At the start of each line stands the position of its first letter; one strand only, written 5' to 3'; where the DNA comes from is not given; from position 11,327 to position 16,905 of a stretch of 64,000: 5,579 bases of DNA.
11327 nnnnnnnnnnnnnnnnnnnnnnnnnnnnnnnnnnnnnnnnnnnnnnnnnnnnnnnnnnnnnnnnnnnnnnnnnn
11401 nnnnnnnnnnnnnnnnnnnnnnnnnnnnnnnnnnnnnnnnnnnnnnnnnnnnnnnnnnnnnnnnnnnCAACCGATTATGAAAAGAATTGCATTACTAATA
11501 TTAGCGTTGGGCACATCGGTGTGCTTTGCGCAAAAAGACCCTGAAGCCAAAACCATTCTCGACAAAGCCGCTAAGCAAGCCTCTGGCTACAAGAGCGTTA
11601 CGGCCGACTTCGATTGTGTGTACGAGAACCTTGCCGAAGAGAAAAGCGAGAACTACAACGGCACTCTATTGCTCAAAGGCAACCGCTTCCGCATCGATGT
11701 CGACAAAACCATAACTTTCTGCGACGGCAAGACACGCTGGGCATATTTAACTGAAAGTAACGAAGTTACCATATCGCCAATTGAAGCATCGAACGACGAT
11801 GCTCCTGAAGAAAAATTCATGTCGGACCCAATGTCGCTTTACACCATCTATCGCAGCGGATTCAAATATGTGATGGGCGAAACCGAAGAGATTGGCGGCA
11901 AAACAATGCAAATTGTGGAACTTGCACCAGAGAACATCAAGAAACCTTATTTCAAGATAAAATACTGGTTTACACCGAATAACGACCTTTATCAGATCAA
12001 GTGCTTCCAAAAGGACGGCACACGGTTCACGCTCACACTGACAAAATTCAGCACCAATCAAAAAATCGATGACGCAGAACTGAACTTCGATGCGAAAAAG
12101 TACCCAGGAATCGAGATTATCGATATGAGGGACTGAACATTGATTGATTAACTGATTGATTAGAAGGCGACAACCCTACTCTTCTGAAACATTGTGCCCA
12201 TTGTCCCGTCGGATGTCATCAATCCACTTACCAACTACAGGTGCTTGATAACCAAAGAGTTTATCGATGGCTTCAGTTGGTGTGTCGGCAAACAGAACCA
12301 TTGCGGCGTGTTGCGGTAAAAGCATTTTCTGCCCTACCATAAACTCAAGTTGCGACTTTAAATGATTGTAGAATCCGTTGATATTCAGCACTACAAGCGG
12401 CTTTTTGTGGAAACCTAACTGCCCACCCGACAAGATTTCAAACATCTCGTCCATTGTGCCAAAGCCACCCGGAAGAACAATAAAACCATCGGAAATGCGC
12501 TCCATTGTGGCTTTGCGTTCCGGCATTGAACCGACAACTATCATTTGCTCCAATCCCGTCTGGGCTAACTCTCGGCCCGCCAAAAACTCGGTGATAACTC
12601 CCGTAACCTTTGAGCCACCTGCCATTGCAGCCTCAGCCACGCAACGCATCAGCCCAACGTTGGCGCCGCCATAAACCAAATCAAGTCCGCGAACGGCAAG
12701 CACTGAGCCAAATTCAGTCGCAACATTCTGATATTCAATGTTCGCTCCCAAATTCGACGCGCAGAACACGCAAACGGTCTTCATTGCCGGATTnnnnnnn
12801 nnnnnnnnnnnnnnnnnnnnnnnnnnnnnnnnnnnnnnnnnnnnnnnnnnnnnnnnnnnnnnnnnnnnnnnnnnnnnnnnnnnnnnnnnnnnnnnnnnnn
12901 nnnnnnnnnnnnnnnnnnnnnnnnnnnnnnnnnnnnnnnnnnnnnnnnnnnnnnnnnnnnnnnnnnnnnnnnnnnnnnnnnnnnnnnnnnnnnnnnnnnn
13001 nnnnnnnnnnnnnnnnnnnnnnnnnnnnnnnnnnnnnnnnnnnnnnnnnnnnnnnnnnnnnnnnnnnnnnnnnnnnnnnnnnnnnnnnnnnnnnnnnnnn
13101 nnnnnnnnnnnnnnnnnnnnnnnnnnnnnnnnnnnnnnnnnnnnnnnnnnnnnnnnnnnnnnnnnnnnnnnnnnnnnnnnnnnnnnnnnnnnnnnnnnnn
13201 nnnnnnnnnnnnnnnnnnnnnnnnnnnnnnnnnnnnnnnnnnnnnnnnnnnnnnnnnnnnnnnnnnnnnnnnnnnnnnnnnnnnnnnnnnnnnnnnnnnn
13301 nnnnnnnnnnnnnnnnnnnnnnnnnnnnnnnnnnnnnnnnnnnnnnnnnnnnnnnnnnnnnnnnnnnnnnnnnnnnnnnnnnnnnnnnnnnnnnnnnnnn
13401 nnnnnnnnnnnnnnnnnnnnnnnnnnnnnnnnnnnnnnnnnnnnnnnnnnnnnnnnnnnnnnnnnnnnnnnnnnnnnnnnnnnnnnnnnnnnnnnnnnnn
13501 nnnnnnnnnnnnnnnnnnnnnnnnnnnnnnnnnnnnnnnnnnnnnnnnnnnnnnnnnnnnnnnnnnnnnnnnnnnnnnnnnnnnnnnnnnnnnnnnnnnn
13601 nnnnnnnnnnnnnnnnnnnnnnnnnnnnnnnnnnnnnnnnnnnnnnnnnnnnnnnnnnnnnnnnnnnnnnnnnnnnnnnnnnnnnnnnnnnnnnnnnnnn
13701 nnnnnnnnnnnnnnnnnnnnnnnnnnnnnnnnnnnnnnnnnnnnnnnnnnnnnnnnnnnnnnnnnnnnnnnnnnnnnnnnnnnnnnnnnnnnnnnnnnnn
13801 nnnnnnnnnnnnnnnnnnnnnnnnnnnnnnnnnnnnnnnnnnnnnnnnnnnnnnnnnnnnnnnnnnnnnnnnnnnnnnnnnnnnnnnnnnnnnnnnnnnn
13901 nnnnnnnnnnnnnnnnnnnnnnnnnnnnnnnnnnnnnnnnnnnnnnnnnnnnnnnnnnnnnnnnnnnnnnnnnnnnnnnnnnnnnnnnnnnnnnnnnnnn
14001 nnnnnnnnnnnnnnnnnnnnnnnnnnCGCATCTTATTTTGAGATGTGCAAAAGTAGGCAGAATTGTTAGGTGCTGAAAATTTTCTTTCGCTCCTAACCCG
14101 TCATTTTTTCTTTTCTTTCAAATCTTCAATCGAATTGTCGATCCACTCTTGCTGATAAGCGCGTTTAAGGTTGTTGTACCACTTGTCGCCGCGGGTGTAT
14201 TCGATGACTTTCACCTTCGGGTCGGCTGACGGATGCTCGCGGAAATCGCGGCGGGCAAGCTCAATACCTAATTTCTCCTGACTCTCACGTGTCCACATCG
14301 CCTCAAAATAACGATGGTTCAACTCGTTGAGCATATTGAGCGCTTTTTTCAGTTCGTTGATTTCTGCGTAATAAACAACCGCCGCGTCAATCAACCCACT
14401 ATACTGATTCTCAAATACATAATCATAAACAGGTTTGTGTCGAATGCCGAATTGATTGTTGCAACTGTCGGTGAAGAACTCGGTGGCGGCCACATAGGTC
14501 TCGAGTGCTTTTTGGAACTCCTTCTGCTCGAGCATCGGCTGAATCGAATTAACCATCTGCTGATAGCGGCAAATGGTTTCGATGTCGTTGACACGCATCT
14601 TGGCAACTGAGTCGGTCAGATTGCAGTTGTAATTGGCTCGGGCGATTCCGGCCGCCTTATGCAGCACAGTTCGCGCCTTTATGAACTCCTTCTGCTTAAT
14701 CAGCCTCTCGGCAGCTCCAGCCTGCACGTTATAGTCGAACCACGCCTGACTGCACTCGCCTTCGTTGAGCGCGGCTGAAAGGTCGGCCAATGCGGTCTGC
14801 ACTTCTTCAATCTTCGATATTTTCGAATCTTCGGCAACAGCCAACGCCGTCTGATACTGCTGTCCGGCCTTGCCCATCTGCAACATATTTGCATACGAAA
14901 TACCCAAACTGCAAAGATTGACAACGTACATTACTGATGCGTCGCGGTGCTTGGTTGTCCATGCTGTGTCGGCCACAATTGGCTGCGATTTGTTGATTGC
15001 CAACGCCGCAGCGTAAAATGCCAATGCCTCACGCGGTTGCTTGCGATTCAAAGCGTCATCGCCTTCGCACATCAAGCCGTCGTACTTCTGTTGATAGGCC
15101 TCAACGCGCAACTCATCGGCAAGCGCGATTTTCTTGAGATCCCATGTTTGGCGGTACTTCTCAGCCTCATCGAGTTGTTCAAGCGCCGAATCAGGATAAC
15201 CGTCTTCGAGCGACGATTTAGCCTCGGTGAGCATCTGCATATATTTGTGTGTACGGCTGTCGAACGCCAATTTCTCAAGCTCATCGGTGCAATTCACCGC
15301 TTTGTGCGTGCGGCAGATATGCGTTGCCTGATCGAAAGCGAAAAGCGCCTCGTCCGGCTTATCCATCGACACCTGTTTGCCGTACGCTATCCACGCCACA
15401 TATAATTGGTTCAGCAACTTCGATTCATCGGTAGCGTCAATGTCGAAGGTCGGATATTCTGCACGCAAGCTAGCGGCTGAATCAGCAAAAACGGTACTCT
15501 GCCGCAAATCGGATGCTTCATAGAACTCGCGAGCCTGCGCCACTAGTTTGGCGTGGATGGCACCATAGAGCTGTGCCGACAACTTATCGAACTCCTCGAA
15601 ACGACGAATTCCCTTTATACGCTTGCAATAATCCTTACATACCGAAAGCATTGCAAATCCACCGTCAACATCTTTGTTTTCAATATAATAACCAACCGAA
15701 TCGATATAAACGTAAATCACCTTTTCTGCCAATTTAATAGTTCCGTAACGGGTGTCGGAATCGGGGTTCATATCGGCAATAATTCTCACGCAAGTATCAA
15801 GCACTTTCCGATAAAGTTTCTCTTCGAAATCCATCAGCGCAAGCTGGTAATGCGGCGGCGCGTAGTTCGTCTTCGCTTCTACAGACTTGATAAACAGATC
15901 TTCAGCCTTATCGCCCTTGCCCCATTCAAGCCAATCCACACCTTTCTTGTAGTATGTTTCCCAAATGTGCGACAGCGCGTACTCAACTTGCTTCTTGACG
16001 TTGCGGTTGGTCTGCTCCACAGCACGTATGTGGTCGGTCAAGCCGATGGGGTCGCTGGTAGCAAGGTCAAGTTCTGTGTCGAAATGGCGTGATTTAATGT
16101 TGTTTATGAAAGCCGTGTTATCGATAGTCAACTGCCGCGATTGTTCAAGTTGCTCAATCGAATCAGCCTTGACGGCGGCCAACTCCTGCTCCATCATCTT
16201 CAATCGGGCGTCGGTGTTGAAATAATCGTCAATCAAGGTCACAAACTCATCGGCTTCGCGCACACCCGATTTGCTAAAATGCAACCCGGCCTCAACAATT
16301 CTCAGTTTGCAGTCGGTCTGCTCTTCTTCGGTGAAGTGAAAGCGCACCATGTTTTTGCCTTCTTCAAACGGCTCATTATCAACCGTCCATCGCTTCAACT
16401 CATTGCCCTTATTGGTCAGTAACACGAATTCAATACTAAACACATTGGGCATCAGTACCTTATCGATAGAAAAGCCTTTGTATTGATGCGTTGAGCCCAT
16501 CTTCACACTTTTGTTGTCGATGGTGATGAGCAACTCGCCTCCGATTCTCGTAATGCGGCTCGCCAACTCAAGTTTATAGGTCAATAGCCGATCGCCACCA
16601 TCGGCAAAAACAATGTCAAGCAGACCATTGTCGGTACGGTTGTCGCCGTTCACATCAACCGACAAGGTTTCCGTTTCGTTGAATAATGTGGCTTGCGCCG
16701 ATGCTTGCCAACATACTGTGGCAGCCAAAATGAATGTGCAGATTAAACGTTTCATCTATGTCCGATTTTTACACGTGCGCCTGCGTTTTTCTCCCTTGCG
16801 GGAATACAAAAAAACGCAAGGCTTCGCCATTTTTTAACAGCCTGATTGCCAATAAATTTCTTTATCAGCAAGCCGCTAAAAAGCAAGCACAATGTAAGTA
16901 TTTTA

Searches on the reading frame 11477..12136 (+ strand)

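Call 75: search_protein_families(library=pfam, proteins=[window:11477-12136:+], max_evalue=0.0001)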
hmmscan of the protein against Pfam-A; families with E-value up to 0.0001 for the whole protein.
window:11477-12136:+ (219 aa): 2 families
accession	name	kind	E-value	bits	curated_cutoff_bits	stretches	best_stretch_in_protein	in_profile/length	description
PF16584.11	LolA_2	-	1e-12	48.6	26.8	1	16-135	3-111/152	Outer membrane lipoprotein carrier protein LolA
PF03548.22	LolA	-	1e-09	38.8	23.6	1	38-204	3-164/165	Outer membrane lipoprotein carrier protein LolA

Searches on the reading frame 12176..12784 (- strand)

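Call 75: search_protein_families(library=pfam, proteins=[window:12176-12784:-], max_evalue=0.0001)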
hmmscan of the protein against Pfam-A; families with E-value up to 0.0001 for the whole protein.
window:12176-12784:- (202 aa): 2 families
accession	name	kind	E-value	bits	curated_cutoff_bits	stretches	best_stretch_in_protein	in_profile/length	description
PF03641.19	Lysine_decarbox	-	2.1e-37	128.7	27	1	46-176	1-131/131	Possible lysine decarboxylase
PF18306.6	LDcluster4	-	4.3e-12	46.3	26.3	1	3-119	3-115/151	SLOG cluster4 family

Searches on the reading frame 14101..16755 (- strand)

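Call 5: search_protein_families(library=pfam, proteins=[window:14101-16755:-], max_evalue=0.01)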
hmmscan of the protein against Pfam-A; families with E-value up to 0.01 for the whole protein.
window:14101-16755:- (884 aa): 2 families
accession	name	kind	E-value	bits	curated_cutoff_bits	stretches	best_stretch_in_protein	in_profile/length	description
PF00515.34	TPR_1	-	1.1e-05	25.5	27.8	0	614-643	4-33/34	Tetratricopeptide repeat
PF07719.23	TPR_2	-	0.0024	18.3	27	0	560-589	3-32/34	Tetratricopeptide repeat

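Call 9: search_protein_families(library=ncbifam, proteins=[window:14101-16755:-], max_evalue=0.01)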
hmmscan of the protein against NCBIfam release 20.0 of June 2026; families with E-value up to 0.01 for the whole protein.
window:14101-16755:- (884 aa): 0 families
